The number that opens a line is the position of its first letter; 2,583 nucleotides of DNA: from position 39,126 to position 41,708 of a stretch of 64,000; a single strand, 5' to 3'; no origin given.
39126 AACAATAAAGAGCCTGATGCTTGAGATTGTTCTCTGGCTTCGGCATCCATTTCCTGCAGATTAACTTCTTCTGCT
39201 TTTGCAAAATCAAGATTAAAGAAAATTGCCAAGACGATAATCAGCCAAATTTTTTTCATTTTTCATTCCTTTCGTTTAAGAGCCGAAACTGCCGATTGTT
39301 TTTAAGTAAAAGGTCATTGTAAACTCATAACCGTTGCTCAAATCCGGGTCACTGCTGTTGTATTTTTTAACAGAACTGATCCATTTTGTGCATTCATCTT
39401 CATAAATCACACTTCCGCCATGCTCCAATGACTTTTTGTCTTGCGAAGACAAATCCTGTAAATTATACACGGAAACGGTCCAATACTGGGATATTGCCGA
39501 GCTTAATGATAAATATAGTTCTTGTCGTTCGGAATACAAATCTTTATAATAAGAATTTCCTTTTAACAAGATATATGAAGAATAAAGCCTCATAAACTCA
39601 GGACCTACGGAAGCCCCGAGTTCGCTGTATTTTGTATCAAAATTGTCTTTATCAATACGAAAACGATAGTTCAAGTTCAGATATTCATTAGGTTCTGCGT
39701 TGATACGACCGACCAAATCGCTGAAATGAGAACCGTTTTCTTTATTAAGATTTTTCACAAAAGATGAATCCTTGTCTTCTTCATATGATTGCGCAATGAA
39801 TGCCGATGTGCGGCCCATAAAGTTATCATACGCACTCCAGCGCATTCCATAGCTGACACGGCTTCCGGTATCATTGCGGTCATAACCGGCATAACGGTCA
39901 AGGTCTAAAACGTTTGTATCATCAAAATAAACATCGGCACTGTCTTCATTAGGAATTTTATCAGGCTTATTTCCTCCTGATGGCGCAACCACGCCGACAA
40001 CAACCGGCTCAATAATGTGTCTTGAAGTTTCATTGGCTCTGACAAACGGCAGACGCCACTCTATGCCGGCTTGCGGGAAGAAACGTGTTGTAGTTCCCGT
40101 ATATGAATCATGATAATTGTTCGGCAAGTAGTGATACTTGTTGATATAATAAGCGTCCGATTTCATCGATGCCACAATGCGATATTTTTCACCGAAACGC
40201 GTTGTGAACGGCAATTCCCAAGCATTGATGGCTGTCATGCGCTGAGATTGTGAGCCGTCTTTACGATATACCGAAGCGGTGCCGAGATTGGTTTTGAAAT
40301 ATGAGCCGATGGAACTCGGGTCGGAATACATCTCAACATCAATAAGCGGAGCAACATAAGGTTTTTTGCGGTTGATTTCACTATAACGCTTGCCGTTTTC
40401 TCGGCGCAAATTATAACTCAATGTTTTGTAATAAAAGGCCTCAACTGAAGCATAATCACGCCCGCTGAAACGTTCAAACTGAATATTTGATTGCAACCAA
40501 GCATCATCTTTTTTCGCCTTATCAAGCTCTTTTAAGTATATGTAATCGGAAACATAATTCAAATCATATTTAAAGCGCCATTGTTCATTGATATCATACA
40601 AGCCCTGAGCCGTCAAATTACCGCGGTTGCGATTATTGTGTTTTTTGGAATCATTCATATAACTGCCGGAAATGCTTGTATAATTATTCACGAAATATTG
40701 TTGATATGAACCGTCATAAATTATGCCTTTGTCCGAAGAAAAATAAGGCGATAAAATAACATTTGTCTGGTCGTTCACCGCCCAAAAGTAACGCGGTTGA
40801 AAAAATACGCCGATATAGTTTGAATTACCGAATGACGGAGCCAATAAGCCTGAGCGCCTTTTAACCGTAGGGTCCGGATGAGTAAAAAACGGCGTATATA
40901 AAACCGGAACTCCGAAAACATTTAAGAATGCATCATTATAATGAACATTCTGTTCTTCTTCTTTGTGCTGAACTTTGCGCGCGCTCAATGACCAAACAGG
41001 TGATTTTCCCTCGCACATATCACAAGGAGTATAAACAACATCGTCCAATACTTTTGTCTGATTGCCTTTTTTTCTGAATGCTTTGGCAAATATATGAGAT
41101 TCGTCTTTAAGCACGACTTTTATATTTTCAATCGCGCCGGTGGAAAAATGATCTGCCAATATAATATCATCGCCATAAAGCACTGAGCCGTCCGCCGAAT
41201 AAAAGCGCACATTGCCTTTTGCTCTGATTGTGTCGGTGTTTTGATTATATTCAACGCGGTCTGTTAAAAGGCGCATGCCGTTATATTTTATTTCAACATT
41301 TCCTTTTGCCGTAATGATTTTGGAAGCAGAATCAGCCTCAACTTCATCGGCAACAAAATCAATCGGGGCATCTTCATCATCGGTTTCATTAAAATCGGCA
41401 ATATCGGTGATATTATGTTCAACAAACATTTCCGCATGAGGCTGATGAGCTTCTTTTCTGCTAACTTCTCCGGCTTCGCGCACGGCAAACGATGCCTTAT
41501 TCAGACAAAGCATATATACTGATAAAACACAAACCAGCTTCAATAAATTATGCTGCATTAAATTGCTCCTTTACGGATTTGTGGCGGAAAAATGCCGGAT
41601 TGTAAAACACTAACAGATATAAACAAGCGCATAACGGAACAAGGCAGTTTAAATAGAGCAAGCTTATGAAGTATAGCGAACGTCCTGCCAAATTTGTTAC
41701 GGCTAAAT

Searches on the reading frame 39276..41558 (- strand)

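Call 7: search_protein_families(library=pfam, proteins=[window:39276-41558:-])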
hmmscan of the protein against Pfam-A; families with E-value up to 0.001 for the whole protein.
window:39276-41558:- (760 aa): 3 families
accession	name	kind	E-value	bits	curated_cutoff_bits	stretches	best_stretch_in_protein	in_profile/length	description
PF04453.20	LptD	-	3e-51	175.4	22.4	1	311-693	2-384/384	LPS transport system D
PF13100.11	OstA_2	-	0.00011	22.3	21.2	1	79-154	20-94/158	OstA-like protein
PF03968.19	LptD_N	-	0.00085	20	20.4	0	70-119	4-49/113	LptA/(LptD N-terminal domain) LPS transport protein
